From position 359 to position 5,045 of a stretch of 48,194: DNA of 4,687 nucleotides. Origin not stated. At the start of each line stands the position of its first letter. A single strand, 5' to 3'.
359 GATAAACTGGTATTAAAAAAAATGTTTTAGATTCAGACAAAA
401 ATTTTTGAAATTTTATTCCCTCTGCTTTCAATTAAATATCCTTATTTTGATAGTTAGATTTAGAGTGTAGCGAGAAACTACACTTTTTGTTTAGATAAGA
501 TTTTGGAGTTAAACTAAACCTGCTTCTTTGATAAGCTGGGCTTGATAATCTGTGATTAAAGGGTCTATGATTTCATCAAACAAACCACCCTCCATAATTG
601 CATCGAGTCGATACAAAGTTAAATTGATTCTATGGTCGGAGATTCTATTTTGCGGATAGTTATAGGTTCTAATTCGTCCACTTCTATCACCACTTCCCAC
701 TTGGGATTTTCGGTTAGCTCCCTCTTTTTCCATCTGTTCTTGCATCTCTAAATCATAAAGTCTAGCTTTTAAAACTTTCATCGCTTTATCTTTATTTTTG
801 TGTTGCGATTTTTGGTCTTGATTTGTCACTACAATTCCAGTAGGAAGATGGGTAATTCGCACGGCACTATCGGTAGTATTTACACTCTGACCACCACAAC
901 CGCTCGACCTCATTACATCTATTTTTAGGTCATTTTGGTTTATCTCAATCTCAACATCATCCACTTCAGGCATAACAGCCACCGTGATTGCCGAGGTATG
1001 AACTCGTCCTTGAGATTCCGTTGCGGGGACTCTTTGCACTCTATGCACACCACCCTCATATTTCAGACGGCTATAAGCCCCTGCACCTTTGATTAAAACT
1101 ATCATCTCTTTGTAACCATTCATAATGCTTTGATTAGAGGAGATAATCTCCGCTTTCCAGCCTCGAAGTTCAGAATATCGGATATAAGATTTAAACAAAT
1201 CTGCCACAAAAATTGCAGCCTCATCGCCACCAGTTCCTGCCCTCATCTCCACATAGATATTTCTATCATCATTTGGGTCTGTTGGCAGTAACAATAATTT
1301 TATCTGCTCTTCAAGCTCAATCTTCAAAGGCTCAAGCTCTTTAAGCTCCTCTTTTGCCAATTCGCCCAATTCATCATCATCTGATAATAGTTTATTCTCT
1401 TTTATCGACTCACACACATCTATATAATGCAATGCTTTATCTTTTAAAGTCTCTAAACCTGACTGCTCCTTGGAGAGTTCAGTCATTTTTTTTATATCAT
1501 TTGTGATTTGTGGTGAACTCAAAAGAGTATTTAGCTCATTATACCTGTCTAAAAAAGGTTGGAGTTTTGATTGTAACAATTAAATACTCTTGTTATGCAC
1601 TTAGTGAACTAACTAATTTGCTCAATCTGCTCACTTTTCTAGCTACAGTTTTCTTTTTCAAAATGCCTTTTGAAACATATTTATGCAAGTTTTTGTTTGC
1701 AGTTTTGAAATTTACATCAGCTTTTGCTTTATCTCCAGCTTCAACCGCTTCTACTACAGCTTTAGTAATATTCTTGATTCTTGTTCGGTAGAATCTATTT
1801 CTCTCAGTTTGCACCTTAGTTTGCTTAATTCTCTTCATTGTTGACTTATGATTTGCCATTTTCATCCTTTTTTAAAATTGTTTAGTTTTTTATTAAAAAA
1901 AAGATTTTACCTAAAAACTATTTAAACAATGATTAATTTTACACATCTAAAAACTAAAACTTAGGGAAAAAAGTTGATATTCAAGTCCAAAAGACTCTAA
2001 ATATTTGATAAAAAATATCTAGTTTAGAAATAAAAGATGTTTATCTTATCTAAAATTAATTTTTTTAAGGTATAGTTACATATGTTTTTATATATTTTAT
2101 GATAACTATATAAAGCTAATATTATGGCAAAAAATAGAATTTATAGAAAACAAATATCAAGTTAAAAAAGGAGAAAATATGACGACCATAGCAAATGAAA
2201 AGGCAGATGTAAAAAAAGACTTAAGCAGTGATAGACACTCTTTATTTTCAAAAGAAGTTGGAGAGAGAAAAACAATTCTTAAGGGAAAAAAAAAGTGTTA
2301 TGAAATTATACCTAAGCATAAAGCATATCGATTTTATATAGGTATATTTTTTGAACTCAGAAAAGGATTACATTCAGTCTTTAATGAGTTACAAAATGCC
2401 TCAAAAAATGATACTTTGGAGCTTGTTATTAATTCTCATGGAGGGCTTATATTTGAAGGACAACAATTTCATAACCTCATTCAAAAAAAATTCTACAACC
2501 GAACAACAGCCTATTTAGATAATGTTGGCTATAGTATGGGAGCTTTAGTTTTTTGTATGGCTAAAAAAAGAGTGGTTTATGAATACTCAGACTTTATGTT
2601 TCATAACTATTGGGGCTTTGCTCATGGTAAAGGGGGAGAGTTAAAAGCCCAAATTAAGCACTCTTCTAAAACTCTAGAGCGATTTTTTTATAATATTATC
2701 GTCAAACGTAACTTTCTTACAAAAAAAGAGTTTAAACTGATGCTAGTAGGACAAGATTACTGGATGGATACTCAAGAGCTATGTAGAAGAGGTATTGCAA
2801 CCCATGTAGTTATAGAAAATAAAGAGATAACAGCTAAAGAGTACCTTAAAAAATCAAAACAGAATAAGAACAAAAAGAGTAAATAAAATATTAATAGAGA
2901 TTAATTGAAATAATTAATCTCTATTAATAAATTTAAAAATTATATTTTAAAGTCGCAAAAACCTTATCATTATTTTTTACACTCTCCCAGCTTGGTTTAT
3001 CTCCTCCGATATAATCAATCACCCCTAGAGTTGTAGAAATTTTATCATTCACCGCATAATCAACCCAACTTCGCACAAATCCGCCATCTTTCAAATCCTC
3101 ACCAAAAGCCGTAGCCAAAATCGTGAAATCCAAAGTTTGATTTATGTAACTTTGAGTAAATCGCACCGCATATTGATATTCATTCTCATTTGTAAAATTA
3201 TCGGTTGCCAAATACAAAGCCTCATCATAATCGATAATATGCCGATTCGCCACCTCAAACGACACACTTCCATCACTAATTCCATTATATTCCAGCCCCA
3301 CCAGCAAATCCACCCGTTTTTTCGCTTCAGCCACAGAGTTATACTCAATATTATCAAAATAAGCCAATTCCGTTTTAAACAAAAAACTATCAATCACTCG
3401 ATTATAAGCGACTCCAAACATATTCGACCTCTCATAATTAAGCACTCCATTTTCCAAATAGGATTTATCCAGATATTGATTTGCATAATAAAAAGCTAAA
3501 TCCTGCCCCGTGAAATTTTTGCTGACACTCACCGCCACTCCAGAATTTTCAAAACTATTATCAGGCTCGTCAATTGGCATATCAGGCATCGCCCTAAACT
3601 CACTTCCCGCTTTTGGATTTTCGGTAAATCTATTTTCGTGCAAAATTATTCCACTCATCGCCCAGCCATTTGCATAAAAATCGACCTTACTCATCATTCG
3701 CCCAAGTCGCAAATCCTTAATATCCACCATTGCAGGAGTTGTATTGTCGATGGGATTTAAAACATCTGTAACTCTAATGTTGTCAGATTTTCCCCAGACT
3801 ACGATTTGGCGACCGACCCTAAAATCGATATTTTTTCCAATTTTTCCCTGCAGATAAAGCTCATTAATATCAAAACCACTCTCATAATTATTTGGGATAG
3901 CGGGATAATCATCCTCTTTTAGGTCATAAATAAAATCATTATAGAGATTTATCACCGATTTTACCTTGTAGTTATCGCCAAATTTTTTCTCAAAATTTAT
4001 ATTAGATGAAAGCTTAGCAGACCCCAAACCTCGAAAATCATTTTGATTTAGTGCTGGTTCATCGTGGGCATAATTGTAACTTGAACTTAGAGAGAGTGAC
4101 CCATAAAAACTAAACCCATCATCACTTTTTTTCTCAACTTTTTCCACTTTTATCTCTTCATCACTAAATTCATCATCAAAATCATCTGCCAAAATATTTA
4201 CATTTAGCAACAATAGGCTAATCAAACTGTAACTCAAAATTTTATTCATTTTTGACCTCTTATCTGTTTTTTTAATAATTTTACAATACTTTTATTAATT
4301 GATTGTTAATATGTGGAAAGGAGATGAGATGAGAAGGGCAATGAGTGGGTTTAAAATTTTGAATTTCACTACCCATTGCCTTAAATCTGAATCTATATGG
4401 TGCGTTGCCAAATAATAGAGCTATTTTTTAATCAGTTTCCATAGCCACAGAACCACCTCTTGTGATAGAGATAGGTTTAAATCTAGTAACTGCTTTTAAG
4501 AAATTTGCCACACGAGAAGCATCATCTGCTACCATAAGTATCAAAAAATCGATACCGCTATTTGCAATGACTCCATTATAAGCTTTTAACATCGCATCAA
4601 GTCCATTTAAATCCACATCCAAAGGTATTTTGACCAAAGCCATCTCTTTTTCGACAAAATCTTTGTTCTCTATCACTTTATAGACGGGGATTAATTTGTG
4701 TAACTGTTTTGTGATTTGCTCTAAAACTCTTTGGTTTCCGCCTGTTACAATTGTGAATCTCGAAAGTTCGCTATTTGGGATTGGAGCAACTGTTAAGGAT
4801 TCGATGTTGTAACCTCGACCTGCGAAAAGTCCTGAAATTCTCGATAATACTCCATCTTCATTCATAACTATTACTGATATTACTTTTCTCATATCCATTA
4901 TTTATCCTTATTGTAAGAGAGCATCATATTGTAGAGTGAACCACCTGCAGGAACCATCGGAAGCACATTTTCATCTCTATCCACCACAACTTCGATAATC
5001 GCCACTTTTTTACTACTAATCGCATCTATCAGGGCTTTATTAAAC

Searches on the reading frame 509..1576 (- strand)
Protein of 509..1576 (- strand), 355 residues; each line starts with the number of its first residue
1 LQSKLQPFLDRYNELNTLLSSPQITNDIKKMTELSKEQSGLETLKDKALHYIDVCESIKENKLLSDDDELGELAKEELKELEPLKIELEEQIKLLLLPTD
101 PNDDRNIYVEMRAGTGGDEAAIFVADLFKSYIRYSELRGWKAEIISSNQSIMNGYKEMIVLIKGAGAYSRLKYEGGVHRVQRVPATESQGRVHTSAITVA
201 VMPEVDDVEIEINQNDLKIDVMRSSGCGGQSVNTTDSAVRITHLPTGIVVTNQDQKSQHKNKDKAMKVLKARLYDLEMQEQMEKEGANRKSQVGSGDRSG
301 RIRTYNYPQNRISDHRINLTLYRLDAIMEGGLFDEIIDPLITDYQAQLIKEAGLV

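Call 55: search_protein_families(library=pfam, proteins=[window:509-1576:-], max_evalue=0.001)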
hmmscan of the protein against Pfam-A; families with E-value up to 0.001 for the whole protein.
window:509-1576:- (355 aa): 2 families
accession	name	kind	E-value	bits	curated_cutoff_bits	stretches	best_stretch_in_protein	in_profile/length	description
PF03462.23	PCRF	-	6.1e-66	222.4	24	1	10-199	3-194/194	PCRF domain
PF00472.26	RF-1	-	4.4e-43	146.4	35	1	206-316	1-116/116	RF-1 domain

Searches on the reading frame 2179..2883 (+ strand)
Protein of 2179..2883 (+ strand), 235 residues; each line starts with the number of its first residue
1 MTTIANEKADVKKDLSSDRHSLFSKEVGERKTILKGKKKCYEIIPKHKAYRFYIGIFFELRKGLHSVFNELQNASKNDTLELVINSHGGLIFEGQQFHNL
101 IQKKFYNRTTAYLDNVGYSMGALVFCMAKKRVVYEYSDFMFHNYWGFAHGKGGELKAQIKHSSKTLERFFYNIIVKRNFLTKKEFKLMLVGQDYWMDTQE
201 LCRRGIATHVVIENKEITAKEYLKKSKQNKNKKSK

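Call 55: search_protein_families(library=pfam, proteins=[window:2179-2883:+], max_evalue=0.001)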
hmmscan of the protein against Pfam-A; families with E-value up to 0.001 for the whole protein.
window:2179-2883:+ (235 aa): 1 family
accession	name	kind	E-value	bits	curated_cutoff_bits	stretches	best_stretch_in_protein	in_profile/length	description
PF00574.28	CLP_protease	-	4.4e-11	43.4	20.2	1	71-211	40-179/182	Clp protease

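Call 100: search_protein_families(library=padloc, proteins=[window:2179-2883:+], max_evalue=0.00001)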
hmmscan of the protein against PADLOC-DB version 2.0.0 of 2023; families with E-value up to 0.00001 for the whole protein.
window:2179-2883:+ (235 aa): 0 families

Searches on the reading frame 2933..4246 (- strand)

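Call 15: search_protein_families(library=ncbifam, proteins=[window:2933-4246:-], max_evalue=0.00001)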
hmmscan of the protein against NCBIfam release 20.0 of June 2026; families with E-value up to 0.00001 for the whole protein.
window:2933-4246:- (437 aa): 0 families

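Call 55: search_protein_families(library=pfam, proteins=[window:2933-4246:-], max_evalue=0.001)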
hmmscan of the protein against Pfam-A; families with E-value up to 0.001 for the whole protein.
window:2933-4246:- (437 aa): 1 family
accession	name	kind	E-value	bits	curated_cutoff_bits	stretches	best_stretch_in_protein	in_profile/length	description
PF06980.17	DUF1302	-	8.1e-25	88.3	23.2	1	77-437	83-541/541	Protein of unknown function (DUF1302)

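Call 100: search_protein_families(library=padloc, proteins=[window:2933-4246:-], max_evalue=0.00001)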
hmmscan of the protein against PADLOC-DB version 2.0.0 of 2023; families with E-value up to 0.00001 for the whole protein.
window:2933-4246:- (437 aa): 0 families

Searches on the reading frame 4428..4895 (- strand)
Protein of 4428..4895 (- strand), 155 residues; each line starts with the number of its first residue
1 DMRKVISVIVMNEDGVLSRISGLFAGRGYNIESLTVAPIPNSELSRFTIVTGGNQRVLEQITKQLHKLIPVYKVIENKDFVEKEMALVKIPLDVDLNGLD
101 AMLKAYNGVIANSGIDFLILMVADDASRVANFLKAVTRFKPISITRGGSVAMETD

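Call 15: search_protein_families(library=ncbifam, proteins=[window:4428-4895:-], max_evalue=0.00001)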
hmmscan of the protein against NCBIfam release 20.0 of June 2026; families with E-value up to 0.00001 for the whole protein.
window:4428-4895:- (155 aa): 4 families
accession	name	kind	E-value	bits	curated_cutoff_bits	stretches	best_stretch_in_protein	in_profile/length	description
NF008864.0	PRK11895.1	equivalog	1.4e-48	164.6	119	1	2-153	2-156/164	acetolactate synthase small subunit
TIGR00119.1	acolac_sm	equivalog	4.8e-38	130.6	56.9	1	2-153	1-155/158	acetolactate synthase small subunit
NF006036.0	PRK08178.1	equivalog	1.1e-13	51.1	128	1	5-78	16-88/102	acetolactate synthase small subunit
NF005233.0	PRK06737.1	equivalog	8.8e-10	38.6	102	1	2-74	1-73/76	ACT domain-containing protein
